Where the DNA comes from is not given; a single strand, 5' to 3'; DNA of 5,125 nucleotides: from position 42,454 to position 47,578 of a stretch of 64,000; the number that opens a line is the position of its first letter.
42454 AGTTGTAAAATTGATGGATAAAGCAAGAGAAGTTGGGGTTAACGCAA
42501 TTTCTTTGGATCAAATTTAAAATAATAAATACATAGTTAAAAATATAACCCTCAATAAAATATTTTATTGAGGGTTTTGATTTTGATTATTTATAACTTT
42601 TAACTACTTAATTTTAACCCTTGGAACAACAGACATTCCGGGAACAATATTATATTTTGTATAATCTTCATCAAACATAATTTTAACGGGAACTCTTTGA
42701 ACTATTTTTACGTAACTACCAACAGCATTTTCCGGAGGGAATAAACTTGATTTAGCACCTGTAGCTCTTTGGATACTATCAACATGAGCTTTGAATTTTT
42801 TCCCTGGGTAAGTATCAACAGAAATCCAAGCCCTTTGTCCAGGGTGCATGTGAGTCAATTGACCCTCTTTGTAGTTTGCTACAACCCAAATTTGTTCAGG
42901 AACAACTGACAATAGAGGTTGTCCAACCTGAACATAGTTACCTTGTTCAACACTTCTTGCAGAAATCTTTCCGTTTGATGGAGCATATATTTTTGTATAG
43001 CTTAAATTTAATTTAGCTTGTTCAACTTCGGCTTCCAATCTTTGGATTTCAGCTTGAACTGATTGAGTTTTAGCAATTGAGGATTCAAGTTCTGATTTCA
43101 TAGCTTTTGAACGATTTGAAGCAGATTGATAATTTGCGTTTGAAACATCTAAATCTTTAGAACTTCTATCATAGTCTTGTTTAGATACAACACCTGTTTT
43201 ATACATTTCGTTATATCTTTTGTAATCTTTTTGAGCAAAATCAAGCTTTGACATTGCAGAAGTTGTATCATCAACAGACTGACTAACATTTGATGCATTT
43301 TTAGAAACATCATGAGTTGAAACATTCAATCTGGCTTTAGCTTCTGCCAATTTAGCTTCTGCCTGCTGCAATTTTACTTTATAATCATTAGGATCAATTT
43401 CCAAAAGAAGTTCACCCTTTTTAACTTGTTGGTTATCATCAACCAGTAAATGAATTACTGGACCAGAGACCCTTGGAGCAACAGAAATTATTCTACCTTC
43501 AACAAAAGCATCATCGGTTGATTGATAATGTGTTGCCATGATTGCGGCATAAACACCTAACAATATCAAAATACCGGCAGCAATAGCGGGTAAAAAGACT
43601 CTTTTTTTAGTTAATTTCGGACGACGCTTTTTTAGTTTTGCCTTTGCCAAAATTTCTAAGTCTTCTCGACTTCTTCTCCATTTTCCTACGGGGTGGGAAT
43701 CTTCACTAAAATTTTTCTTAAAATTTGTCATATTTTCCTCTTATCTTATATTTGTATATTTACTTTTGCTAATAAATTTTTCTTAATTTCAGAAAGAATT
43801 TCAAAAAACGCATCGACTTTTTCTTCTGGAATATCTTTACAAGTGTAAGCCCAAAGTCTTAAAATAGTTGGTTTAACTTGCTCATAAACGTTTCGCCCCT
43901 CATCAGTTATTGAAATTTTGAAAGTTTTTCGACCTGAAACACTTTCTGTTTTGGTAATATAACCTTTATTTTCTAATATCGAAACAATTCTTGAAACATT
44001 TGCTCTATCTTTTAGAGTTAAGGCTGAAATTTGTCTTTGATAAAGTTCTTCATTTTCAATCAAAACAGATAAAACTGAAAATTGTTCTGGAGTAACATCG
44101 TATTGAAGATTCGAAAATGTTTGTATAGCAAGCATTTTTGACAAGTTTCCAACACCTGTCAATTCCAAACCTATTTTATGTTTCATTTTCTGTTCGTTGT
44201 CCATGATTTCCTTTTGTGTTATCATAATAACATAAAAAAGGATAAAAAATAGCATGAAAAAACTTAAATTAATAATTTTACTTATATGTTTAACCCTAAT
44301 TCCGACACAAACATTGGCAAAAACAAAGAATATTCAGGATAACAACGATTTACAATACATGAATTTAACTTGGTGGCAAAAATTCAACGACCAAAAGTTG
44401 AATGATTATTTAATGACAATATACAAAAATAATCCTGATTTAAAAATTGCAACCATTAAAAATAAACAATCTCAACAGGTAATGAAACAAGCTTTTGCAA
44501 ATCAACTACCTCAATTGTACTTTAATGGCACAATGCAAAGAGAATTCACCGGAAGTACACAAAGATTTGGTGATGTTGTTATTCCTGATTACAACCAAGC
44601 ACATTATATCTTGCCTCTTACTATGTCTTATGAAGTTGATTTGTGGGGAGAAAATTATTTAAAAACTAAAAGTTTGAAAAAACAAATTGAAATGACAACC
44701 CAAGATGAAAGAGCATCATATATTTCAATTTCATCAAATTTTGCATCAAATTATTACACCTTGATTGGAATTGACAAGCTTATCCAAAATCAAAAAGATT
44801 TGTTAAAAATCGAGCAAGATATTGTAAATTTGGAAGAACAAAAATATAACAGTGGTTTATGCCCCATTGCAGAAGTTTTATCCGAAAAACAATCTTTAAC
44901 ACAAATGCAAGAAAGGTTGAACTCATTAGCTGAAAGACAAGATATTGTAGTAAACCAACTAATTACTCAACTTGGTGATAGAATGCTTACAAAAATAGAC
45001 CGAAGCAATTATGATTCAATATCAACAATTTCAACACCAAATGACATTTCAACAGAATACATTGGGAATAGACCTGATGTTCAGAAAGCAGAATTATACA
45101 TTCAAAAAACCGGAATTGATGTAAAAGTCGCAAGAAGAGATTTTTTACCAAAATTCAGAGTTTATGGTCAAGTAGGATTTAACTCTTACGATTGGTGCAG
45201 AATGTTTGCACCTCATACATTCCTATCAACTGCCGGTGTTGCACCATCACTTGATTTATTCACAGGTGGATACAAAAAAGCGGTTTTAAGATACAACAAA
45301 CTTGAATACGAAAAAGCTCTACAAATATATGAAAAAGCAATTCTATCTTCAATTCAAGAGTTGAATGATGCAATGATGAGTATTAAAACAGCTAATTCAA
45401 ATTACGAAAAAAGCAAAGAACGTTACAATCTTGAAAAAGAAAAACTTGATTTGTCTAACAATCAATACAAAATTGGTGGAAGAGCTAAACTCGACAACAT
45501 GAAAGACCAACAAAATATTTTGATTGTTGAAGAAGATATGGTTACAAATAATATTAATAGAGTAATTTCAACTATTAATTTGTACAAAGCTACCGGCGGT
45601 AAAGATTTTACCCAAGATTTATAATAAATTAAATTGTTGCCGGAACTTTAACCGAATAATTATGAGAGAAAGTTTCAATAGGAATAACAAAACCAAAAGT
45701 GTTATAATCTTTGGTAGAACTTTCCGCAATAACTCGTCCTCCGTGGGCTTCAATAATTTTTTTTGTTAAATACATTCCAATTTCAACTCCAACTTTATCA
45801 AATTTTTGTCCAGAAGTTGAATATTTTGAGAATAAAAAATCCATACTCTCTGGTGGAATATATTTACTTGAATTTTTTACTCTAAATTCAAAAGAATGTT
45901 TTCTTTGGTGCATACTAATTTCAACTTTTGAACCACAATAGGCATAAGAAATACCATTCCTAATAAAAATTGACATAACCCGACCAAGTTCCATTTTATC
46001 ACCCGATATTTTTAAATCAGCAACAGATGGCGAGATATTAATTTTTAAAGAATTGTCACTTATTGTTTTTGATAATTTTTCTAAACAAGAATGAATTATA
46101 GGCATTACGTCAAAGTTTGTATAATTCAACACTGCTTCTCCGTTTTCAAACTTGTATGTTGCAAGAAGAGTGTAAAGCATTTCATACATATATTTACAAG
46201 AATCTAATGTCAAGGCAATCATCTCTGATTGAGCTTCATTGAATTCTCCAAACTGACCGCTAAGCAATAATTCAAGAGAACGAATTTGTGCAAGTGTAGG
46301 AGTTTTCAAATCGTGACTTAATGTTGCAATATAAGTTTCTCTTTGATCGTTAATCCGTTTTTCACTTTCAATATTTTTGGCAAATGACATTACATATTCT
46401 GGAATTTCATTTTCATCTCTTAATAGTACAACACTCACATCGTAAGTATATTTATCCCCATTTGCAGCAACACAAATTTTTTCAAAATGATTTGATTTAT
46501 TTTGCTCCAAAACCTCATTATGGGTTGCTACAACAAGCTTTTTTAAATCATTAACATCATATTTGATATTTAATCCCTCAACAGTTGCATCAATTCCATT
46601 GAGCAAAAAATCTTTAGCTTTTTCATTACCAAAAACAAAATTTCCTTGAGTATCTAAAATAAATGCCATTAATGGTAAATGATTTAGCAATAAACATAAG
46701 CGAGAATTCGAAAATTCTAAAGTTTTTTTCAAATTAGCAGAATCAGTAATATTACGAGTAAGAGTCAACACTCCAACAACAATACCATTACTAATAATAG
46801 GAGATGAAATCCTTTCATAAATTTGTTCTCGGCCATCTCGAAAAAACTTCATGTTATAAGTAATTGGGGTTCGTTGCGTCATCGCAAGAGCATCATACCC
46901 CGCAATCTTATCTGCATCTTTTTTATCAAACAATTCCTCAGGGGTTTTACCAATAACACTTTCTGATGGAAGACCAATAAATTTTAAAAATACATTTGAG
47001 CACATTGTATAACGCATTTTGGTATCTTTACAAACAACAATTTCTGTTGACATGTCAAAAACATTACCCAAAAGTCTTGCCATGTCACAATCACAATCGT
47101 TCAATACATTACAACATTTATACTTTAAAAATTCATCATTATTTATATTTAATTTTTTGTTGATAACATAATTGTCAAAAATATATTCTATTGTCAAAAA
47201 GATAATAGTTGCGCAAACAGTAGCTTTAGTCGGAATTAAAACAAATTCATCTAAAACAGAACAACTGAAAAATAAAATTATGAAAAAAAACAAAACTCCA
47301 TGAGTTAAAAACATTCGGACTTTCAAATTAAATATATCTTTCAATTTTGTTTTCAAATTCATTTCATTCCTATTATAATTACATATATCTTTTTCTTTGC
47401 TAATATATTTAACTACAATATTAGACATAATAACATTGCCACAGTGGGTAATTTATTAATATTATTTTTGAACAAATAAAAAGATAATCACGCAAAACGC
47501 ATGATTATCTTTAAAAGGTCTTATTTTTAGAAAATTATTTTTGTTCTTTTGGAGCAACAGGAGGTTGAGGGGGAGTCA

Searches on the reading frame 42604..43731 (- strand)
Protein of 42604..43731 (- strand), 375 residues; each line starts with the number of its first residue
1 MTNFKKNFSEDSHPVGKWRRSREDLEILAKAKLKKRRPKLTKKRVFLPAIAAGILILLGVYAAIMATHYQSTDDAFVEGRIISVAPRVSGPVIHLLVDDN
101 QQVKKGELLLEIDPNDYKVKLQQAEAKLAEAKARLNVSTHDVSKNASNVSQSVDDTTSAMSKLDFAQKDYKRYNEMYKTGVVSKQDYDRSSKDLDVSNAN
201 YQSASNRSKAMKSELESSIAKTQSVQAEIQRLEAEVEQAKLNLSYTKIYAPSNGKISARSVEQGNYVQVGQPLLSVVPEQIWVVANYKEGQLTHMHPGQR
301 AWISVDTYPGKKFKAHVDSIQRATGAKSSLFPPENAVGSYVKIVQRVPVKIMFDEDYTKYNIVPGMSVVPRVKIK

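Call 34: search_protein_families(library=pfam, proteins=[window:42604-43731:-], max_evalue=0.001)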
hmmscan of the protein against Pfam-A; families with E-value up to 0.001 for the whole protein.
window:42604-43731:- (375 aa): 5 families
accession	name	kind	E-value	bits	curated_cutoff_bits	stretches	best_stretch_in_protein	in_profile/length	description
PF16576.10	HlyD_D23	-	1.8e-20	73.6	30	1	191-323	53-187/214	Barrel-sandwich domain of CusB or HlyD membrane-fusion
PF13437.12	HlyD_3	-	1.3e-16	61.6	22.2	1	247-332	1-88/106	HlyD family secretion protein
PF13533.13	Biotin_lipoyl_2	-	2.6e-11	43.5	29.8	1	83-113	2-32/32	Biotin-lipoyl like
PF00529.27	CusB_dom_1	-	4e-08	33.8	26.5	1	228-369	12-84/89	Cation efflux system protein CusB domain 1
PF00364.28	Biotin_lipoyl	-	8.6e-05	22.7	22.1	0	234-274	34-71/73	Biotin-requiring enzyme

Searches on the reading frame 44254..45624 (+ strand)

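Call 34: search_protein_families(library=pfam, proteins=[window:44254-45624:+], max_evalue=0.001)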
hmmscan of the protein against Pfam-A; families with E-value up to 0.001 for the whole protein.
window:44254-45624:+ (456 aa): 1 family
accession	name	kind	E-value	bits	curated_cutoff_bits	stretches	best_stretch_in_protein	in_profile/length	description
PF02321.23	OEP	-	1.1e-35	123.5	22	2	272-448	11-187/187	Outer membrane efflux protein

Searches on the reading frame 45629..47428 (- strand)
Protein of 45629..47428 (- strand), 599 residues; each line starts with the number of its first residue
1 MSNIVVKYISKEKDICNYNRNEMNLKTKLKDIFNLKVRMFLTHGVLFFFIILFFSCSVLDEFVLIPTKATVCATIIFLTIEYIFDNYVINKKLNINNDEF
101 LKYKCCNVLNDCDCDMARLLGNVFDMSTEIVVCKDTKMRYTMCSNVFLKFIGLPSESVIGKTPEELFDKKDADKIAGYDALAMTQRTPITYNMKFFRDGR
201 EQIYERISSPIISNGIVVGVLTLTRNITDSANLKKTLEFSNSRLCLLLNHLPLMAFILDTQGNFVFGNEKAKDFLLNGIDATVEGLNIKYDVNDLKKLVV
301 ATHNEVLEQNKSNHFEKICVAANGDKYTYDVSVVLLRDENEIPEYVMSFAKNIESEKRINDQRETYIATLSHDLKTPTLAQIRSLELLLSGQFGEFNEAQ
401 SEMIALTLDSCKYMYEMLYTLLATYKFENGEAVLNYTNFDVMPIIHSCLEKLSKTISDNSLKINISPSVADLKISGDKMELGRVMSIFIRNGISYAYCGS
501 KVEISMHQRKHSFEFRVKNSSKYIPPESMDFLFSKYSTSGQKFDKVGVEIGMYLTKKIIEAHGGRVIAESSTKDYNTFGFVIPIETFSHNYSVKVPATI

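Call 34: search_protein_families(library=pfam, proteins=[window:45629-47428:-], max_evalue=0.001)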
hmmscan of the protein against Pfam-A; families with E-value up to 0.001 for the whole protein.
window:45629-47428:- (599 aa): 6 families
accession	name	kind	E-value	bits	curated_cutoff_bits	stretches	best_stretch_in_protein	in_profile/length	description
PF08448.16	PAS_4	-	2.3e-17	63.7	23.1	1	124-230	1-108/110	PAS fold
PF02518.31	HATPase_c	-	9.4e-14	52.2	26.4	1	476-584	1-109/111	Histidine kinase-, DNA gyrase B-, and HSP90-like ATPase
PF13426.13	PAS_9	-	1.1e-11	45.4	27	1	130-229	3-103/103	PAS domain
PF00989.32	PAS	-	0.00011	22.6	22.6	0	246-350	5-110/113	PAS fold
PF13188.13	PAS_8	-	0.00047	20.4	21.8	0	243-275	2-34/65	PAS domain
PF00512.31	HisKA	-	0.00063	20.2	26.9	0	363-430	2-66/66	His Kinase A (phospho-acceptor) domain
